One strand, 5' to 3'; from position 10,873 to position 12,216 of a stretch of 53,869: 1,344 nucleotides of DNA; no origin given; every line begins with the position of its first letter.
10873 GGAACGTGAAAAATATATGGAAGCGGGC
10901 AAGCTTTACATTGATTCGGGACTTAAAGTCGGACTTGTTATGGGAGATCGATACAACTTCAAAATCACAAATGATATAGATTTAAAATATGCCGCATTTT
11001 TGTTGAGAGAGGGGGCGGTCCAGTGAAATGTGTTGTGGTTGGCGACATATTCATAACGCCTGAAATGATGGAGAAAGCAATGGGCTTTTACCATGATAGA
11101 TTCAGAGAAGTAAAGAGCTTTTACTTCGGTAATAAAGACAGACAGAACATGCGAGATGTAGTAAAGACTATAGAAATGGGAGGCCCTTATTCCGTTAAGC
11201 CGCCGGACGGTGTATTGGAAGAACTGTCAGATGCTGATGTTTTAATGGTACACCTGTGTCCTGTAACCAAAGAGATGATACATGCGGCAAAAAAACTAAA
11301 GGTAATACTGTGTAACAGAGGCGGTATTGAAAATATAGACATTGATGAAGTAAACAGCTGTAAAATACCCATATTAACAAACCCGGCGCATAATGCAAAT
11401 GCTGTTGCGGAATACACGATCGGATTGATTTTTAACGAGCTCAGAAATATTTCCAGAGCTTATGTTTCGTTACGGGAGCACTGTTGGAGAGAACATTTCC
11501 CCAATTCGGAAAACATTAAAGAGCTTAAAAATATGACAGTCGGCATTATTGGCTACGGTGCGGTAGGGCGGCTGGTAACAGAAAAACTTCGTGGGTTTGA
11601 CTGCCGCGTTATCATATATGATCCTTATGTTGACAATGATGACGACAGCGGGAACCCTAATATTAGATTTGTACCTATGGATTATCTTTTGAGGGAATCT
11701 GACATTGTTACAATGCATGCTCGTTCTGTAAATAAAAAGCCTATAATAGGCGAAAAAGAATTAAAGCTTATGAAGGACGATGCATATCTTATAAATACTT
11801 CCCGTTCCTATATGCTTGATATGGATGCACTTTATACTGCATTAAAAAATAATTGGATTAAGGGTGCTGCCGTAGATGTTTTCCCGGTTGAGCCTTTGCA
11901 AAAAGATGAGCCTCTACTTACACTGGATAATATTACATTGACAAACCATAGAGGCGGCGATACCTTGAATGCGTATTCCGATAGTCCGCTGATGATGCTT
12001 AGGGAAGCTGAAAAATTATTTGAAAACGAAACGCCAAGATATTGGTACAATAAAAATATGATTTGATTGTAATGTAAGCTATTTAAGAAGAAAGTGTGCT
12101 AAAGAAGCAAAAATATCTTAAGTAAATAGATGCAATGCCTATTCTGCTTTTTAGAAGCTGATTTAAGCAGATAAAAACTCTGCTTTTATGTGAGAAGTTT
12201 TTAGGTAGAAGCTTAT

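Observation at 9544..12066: LicD + IspD-like cytidylyltransferase + D-2-hydroxyacid dehydrogenase: candidate pathway for an unusual CDP-activated phospho-substituent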

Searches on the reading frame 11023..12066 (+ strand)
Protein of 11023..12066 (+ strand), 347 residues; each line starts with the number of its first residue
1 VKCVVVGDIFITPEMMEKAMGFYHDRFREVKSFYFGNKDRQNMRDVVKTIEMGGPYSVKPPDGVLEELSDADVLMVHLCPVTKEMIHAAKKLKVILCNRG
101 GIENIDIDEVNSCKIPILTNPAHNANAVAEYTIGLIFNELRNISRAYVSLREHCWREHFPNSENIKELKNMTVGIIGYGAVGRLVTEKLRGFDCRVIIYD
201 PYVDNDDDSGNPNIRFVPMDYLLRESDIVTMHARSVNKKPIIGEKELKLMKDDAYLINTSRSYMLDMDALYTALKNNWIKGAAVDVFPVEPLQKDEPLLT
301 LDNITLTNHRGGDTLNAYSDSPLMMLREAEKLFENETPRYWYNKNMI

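Call 3: search_protein_families(library=pfam, proteins=[window:11023-12066:+])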
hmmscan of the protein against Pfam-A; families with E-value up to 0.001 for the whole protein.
window:11023-12066:+ (347 aa): 3 families
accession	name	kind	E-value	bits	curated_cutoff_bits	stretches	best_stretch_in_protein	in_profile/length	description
PF02826.25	2-Hacid_dh_C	-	2.2e-50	170.9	25.1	1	133-311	1-178/178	D-isomer specific 2-hydroxyacid dehydrogenase, NAD binding domain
PF00389.36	2-Hacid_dh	-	4.8e-15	55.9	24.6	1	58-338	27-129/134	D-isomer specific 2-hydroxyacid dehydrogenase, catalytic domain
PF00670.27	AdoHcyase_NAD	-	0.00012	22.7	27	1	172-273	25-124/162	S-adenosyl-L-homocysteine hydrolase, NAD binding domain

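Call 4: search_protein_families(library=ncbifam, proteins=[window:11023-12066:+])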
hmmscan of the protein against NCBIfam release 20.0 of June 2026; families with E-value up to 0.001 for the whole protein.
window:11023-12066:+ (347 aa): 23 families
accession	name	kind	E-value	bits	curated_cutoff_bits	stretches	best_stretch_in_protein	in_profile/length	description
TIGR01327.1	PGDH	equivalog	5.2e-54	183.9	454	1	63-319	33-287/525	phosphoglycerate dehydrogenase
NF009714.1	PRK13243.1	equivalog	5.5e-48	164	455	1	56-339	31-319/332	glyoxylate reductase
NF008759.0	PRK11790.1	equivalog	4.1e-44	150.9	404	1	65-319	49-303/410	phosphoglycerate dehydrogenase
NF006263.0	PRK08410.1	equivalog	4.3e-39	134.7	389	1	55-303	27-274/311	D-2-hydroxyacid dehydrogenase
NF005069.0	PRK06487.1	equivalog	1.1e-37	129.8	448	1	27-310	8-288/320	2-hydroxyacid dehydrogenase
NF000492.1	vanH_gen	exception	1.2e-35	123.1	540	1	76-288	49-253/312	D-lactate dehydrogenase VanH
NF005750.0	PRK07574.1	equivalog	6.3e-35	120.9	329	1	67-318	87-342/386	NAD-dependent formate dehydrogenase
NF000371.1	vanH_Agroup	exception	2.1e-32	112.6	700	1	85-288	63-258/322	VanH-A/VanH-Pt family D-lactate dehydrogenase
NF005387.0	PRK06932.1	equivalog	1e-30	106.8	492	1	56-308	30-285/314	2-hydroxyacid dehydrogenase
NF000112.1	vanH-Amyco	exception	1.1e-28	100.5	625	1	93-287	97-281/348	VanH-AOV family D-lactate dehydrogenase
NF011938.0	PRK15409.1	equivalog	1.2e-28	100.1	492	1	67-315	42-291/324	glyoxylate/hydroxypyruvate reductase GhrB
NF041369.1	Dhydh_Halo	equivalog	4.4e-27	95.1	400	1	83-321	47-283/305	D-2-hydroxyacid dehydrogenase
NF000151.1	vanH-Ac1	exception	9.3e-27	94.2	750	1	77-288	86-289/351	D-lactate dehydrogenase VanH-Ac1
NF000004.1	vanH-D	exception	2.4e-26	92.6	550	1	89-288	68-259/323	D-lactate dehydrogenase VanH-D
NF001309.0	PRK00257.1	equivalog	5e-24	85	434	1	166-331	112-276/379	4-phosphoerythronate dehydrogenase PdxB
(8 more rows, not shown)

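Call 6: find_homologous_proteins(query=window:11023-12066:+)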
Query window:11023-12066:+ (347 aa): 3027 proteins with E <= 0.001 among 5140 candidates; the best 120 are listed.
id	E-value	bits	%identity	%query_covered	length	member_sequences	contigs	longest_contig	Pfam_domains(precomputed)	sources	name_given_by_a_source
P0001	1.9e-235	799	100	100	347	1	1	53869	PF00389.37,PF02826.26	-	-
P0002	7.6e-140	484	64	96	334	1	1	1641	PF00389.37,PF02826.26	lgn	-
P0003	1.2e-136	474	64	96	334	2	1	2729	PF00389.37,PF02826.26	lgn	-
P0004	1.8e-132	460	62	96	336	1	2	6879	PF00389.37,PF02826.26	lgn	-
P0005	1.2e-131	458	60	95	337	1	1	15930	PF00670.28,PF00389.37,PF02826.26,PF03720.23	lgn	-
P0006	5.3e-128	446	58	100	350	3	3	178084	PF00389.37,PF02826.26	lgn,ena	-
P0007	8.5e-127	442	58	96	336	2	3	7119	PF00670.28,PF00389.37,PF02826.26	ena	-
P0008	1.3e-125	438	60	96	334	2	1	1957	PF00670.28,PF00389.37,PF02826.26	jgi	-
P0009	5.5e-125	436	57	99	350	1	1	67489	PF00389.37,PF02826.26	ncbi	-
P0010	7.7e-125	435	56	99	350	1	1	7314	PF00389.37,PF02826.26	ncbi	-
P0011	7.9e-125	435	58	100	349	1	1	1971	PF00389.37,PF02826.26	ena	-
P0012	1.1e-124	435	56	99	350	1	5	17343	PF00389.37,PF02826.26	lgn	-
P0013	1.8e-124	434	55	99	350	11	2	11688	PF00389.37,PF02826.26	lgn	-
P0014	3.3e-124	433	57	99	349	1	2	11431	PF00389.37,PF02826.26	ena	-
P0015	3.5e-124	433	56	99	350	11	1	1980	PF00389.37,PF02826.26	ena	-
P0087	2.4e-115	404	53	99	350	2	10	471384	PF00389.37,PF02826.26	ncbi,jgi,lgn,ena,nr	ncbi:MAG: 3-phosphoglycerate dehydrogenase [Ruminococcaceae bacterium]|nr:3-phosphoglycerate dehydro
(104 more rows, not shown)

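Call 20: find_encoding_contigs(protein=P0006, flank=10000, max_places=3)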
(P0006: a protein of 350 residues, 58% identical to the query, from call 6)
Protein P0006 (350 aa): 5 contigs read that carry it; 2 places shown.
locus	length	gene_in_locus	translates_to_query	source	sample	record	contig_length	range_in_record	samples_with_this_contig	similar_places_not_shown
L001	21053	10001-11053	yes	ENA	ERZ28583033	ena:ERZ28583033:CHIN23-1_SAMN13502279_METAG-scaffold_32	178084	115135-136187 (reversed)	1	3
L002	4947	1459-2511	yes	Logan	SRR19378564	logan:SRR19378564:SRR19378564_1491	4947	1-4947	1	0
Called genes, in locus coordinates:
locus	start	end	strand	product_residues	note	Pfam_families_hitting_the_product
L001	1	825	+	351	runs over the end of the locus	PF00535:Glycos_transf_2, PF10111:Glyco_tranf_2_2, PF13641:Glyco_tranf_2_3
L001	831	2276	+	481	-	PF01943:Polysacc_synt, PF13440:Polysacc_synt_3, PF03023:MurJ, PF01554:MatE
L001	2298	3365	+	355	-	PF26334:Gtf3_N, PF26337:Gtf3_C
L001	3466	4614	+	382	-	PF04932:Wzy_C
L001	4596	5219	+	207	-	-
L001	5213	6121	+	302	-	PF04991:LicD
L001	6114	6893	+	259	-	PF01061:ABC2_membrane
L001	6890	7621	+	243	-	PF13175:AAA_15 (faint), PF13555:AAA_29 (weak), PF00005:ABC_tran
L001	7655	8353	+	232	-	PF01128:IspD, PF12804:NTP_transf_3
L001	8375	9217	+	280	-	PF04991:LicD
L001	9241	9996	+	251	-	PF00596:Aldolase_II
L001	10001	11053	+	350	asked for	PF00389:2-Hacid_dh, PF02826:2-Hacid_dh_C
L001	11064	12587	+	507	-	PF04991:LicD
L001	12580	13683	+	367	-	PF01757:Acyl_transf_3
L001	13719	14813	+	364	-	PF01593:Amino_oxidase (weak), PF13450:NAD_binding_8, PF03275:GLF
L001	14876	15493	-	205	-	PF00702:Hydrolase, PF12710:HAD, PF13419:HAD_2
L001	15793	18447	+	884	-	PF00690:Cation_ATPase_N, PF00122:E1-E2_ATPase, PF00702:Hydrolase, PF13246:Cation_ATPase, PF00689:Cation_ATPase_C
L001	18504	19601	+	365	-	PF08239:SH3_3, PF00877:NLPC_P60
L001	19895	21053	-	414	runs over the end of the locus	PF00365:PFK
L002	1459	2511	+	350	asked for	PF00389:2-Hacid_dh, PF02826:2-Hacid_dh_C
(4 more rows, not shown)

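Call 21: find_encoding_contigs(protein=P0005, flank=8000, max_places=2)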
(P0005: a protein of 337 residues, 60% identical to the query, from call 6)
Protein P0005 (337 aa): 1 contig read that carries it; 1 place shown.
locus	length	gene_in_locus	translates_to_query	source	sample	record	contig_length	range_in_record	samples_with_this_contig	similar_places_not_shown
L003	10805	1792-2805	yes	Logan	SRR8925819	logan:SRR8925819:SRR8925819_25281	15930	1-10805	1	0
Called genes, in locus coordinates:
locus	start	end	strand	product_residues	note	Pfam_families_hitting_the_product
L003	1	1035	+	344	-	?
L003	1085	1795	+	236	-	PF01128:IspD, PF12804:NTP_transf_3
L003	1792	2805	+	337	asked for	PF03720:UDPG_MGDP_dh_C (faint), PF00389:2-Hacid_dh, PF02826:2-Hacid_dh_C, PF00670:AdoHcyase_NAD (weak)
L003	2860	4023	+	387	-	PF04464:Glyphos_transf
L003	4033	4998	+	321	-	PF00535:Glycos_transf_2, PF10111:Glyco_tranf_2_2, PF13641:Glyco_tranf_2_3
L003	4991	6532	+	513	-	-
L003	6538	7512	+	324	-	PF00535:Glycos_transf_2, PF10111:Glyco_tranf_2_2, PF13641:Glyco_tranf_2_3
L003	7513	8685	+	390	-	PF13439:Glyco_transf_4 (weak), PF00534:Glycos_transf_1, PF13692:Glyco_trans_1_4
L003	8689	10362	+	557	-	PF13425:O-antigen_lig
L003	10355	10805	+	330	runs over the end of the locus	PF00535:Glycos_transf_2, PF10111:Glyco_tranf_2_2, PF13641:Glyco_tranf_2_3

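Call 22: find_encoding_contigs(protein=P0009, flank=8000, max_places=2)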
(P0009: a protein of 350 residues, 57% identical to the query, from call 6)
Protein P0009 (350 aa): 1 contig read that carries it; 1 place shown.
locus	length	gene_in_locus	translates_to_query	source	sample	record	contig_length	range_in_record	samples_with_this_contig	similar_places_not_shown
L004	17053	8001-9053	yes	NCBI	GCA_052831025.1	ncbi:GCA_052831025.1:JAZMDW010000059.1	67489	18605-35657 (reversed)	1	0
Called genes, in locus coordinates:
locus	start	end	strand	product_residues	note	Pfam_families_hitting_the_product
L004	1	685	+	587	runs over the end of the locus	PF08497:Radical_SAM_N, PF04055:Radical_SAM (weak), PF11842:DUF3362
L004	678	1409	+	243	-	PF02540:NAD_synthase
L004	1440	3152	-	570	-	PF18949:DUF5693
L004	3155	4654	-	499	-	PF01554:MatE (weak), PF03023:MurJ, PF01554:MatE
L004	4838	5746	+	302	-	PF04991:LicD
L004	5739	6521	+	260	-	PF01061:ABC2_membrane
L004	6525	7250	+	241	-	PF13555:AAA_29 (weak), PF00005:ABC_tran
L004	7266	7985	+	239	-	PF01128:IspD, PF12804:NTP_transf_3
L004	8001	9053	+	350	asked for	PF00389:2-Hacid_dh, PF02826:2-Hacid_dh_C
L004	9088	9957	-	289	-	PF01381:HTH_3, PF12844:HTH_19, PF13443:HTH_26 (weak), PF13560:HTH_31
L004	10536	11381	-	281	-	PF20434:BD-FAE, PF07859:Abhydrolase_3, PF00326:Peptidase_S9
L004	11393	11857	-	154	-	PF01668:SmpB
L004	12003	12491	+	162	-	PF02559:CarD_TRCF_RID, PF21095:CarD_C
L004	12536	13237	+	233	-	PF01128:IspD, PF12804:NTP_transf_3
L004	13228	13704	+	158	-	PF02542:YgbB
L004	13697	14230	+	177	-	PF16473:Rv2179c-like (weak), PF00929:RNase_T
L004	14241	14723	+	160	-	PF13302:Acetyltransf_3 (weak)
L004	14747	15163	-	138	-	PF03652:RuvX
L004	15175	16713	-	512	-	PF13439:Glyco_transf_4 (weak), PF04230:PS_pyruv_trans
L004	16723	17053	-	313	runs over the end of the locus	PF00485:PRK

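Call 23: find_encoding_contigs(protein=P0087, flank=8000, max_places=3)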
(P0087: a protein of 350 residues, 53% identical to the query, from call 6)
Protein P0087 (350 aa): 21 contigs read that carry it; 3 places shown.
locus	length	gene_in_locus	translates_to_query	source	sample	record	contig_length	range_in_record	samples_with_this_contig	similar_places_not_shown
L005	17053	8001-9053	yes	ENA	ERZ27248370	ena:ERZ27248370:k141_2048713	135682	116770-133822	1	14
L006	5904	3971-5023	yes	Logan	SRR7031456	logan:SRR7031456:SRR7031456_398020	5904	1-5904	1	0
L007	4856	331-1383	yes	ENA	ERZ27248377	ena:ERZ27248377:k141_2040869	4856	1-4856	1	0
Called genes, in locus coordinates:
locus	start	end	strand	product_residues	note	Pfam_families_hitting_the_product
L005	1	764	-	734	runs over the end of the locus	PF21231:GH141_M (faint), PF13229:Beta_helix (weak)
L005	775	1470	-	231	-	-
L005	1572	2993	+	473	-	PF00768:Peptidase_S11, PF07943:PBP5_C (weak)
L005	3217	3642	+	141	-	PF00572:Ribosomal_L13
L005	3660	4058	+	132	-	PF00380:Ribosomal_S9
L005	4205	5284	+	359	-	PF01757:Acyl_transf_3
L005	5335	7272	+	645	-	PF04991:LicD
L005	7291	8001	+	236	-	PF01128:IspD, PF12804:NTP_transf_3 (weak)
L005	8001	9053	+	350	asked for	PF00389:2-Hacid_dh, PF02826:2-Hacid_dh_C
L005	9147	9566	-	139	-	PF14018:DUF4234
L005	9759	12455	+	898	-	PF00133:tRNA-synt_1, PF09334:tRNA-synt_1g, PF13603:tRNA-synt_1_2, PF09334:tRNA-synt_1g, PF08264:Anticodon_1, PF10458:Val_tRNA-synt_C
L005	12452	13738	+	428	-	PF08245:Mur_ligase_M, PF02875:Mur_ligase_C, PF27239:FOL3_C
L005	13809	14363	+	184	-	PF14277:DUF4364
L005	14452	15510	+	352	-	PF13407:Peripla_BP_4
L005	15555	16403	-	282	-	-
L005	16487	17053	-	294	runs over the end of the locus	PF04055:Radical_SAM, PF13353:Fer4_12 (weak)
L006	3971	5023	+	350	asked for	PF00389:2-Hacid_dh, PF02826:2-Hacid_dh_C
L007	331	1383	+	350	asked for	PF00389:2-Hacid_dh, PF02826:2-Hacid_dh_C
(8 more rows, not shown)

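Call 25: search_solved_structures(query=window:11023-12066:+, max_evalue=1e-20)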
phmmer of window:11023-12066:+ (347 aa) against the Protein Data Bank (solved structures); distinct sequences matched with E-value up to 1e-20: 75 (the best 60 are shown).
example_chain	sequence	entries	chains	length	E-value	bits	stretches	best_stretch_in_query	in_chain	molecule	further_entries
1wwk_A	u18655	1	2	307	2.7e-51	178.4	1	58-323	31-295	phosphoglycerate dehydrogenase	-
9whb_A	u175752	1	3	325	2.1e-37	132.7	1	55-332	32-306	3-phosphoglycerate dehydrogenase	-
3ddn_A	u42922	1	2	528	7.6e-35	124.3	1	62-318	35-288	D-3-phosphoglycerate dehydrogenase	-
1ygy_A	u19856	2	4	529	7.6e-35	124.3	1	62-318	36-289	D-3-phosphoglycerate dehydrogenase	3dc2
5aov_A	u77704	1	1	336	9.1e-35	124.1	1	59-345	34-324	GLYOXYLATE REDUCTASE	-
2dbq_A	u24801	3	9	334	1.1e-34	123.8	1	50-322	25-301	Glyoxylate reductase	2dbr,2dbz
6bii_A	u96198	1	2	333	3.4e-33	118.9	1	60-328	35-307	Glyoxylate reductase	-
9m0t_A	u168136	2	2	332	5.8e-32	114.8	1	59-316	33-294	Probable 2-ketogluconate reductase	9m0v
1psd_A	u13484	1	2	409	5.6e-31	111.6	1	68-324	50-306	D-3-PHOSPHOGLYCERATE DEHYDROGENASE (PHOSPHOGLYCERATE DEHYDROGENASE)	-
1yba_A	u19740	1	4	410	5.6e-31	111.6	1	68-324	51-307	D-3-phosphoglycerate dehydrogenase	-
2d0i_A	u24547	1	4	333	6.6e-31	111.4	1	76-346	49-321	dehydrogenase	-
6p2i_A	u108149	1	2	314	6.6e-31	111.4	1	62-309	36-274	Glycerate dehydrogenase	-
9jnq_A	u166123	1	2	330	2.1e-30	109.7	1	81-344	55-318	McyI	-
3k5p_A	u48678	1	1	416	3.2e-30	109.1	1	65-318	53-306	D-3-phosphoglycerate dehydrogenase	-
8wpo_A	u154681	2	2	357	3.4e-30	109.1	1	77-343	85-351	McyI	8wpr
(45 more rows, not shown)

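Call 32: search_dna_similar(query=window:11023-12066:+, collection=plasmids, mode=protein, max_rows=25, max_evalue=1e-30)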
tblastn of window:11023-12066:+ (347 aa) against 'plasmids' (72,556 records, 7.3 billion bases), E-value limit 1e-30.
Records with a match: 188; places in all: 191; records where one place covers at least 80% of the query: 75.
Best place of each record, by identity: <60% 188.
By first word of the organism name: Pseudosulfitobacter 45; Streptomyces 27; Sinorhizobium 15; Agrobacterium 11; Paracoccus 8; Phaeobacter 8; Rhizobium 6; Shinella 5; Pantoea 5; Sulfitobacter 5; and 38 more.
By predicted mobility (MOB-suite, as given by PLSDB): non-mobilizable 130; conjugative 43; mobilizable 15.
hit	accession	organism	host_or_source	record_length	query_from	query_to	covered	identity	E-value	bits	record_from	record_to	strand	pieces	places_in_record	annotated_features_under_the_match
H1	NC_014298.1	Halalkalicoccus jeotgali B3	-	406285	1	340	98%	34.2%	1e-55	202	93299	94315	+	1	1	2-hydroxyacid dehydrogenase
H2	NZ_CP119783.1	Haladaptatus sp. YSMS36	cell culture,sediment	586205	1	340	98%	33.6%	3e-56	204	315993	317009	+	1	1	2-hydroxyacid dehydrogenase | FGGY-family carbohydrate kinase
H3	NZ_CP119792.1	Haladaptatus sp. QDMS2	cell culture,sediment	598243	1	340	98%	33.6%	9e-56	203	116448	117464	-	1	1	2-hydroxyacid dehydrogenase | FGGY-family carbohydrate kinase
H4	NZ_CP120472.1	Haladaptatus sp. DYSN1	cell culture,sediment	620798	1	340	98%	33.6%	9e-56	203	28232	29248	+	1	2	2-hydroxyacid dehydrogenase | FGGY-family carbohydrate kinase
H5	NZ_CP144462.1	Halalkalicoccus sp. FCH27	cell culture,Salt lake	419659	1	340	98%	33.3%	2e-55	202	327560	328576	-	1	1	2-hydroxyacid dehydrogenase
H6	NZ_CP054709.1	Halarchaeum sp. CBA1220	solar salt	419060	1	340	98%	33.3%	9e-55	200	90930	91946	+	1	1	2-hydroxyacid dehydrogenase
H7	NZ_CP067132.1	Paracoccus seriniphilus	cell culture,washing water of Bugula ...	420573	4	338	97%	33.7%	4e-53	195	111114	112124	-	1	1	2-hydroxyacid dehydrogenase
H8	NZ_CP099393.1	Natronococcus sp. CG52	cell culture,salt lake sediment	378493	3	342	98%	32.4%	6e-44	168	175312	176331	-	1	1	NAD(P)-dependent oxidoreductase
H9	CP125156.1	Klebsiella pneumoniae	-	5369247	1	322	93%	33.6%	2e-58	211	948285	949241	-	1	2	2-hydroxyacid dehydrogenase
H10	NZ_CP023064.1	Sinorhizobium sp. CCBAU 05631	G.max,nodule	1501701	2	338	97%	32.1%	2e-47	179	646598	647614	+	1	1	record has no annotation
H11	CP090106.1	Sinorhizobium meliloti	Medicago,Cell culture,Plant nodule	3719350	2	338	97%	32.0%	2e-47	178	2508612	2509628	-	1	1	2-hydroxyacid dehydrogenase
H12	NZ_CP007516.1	Rubrobacter radiotolerans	-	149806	1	335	97%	32.2%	4e-52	192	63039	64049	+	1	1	2-hydroxyacid dehydrogenase | hypothetical protein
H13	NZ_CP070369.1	Paracoccus methylovorus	whole organism,grassland soil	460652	5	338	96%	32.0%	1e-48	182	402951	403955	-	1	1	2-hydroxyacid dehydrogenase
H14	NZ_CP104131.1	Sinorhizobium sp. K101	Phaseolus vulgaris,cell ...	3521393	2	338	97%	31.7%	2e-46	176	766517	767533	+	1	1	none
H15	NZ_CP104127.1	Sinorhizobium sp. M103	Phaseolus vulgaris,cell ...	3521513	2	338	97%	31.7%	2e-46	176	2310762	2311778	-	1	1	none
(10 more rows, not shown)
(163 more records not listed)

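Call 34: get_annotated_region(hit=H2, flank=7000)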
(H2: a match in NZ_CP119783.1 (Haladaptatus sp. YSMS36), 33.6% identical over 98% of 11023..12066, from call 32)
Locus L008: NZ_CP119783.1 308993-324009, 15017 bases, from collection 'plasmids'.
description: Haladaptatus sp. YSMS36 plasmid unnamed1, complete sequence
organism: Haladaptatus sp. YSMS36 (NCBI taxid 3033384)
taxonomy: Archaea; Euryarchaeota; Halobacteria; Halobacteriales; Haladaptataceae; Haladaptatus; Haladaptatus sp. YSMS36
host: -; source: cell culture,sediment; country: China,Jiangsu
typing (MOB-suite, as given by PLSDB): non-mobilizable
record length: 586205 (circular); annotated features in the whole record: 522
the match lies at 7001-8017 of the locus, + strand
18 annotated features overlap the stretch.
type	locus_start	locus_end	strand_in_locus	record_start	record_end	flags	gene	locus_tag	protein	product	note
CDS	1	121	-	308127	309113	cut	-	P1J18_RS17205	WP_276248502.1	ornithine cyclodeaminase family protein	-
CDS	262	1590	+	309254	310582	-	-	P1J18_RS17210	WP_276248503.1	DUF362 domain-containing protein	-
CDS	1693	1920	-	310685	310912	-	-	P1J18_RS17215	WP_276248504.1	hypothetical protein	-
CDS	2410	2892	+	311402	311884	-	-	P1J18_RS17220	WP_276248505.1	hypothetical protein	-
CDS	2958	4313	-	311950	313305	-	-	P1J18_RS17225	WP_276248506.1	hypothetical protein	-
CDS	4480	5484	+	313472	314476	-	fba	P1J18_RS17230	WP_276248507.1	class II fructose-bisphosphate aldolase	GO:0006096 - glycolytic process [Evidence IEA]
CDS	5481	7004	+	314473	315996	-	-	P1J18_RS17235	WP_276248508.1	FGGY-family carbohydrate kinase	GO:0016310 - phosphorylation [Evidence IEA]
CDS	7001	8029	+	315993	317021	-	-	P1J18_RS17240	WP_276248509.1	2-hydroxyacid dehydrogenase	-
CDS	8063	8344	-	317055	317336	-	-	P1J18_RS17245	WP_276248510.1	hypothetical protein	-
CDS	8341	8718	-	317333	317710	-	-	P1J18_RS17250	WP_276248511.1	helix-turn-helix domain-containing protein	-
CDS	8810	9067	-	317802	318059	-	-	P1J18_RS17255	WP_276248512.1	transcriptional regulator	-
CDS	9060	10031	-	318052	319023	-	-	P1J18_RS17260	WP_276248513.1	TFIIB-type zinc ribbon-containing protein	-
CDS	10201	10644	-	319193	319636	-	-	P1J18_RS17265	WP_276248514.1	hypothetical protein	-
CDS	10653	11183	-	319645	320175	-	-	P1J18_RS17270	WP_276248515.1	sugar-specific transcriptional regulator TrmB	-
CDS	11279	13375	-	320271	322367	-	-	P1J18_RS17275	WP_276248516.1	type B DNA-directed DNA polymerase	-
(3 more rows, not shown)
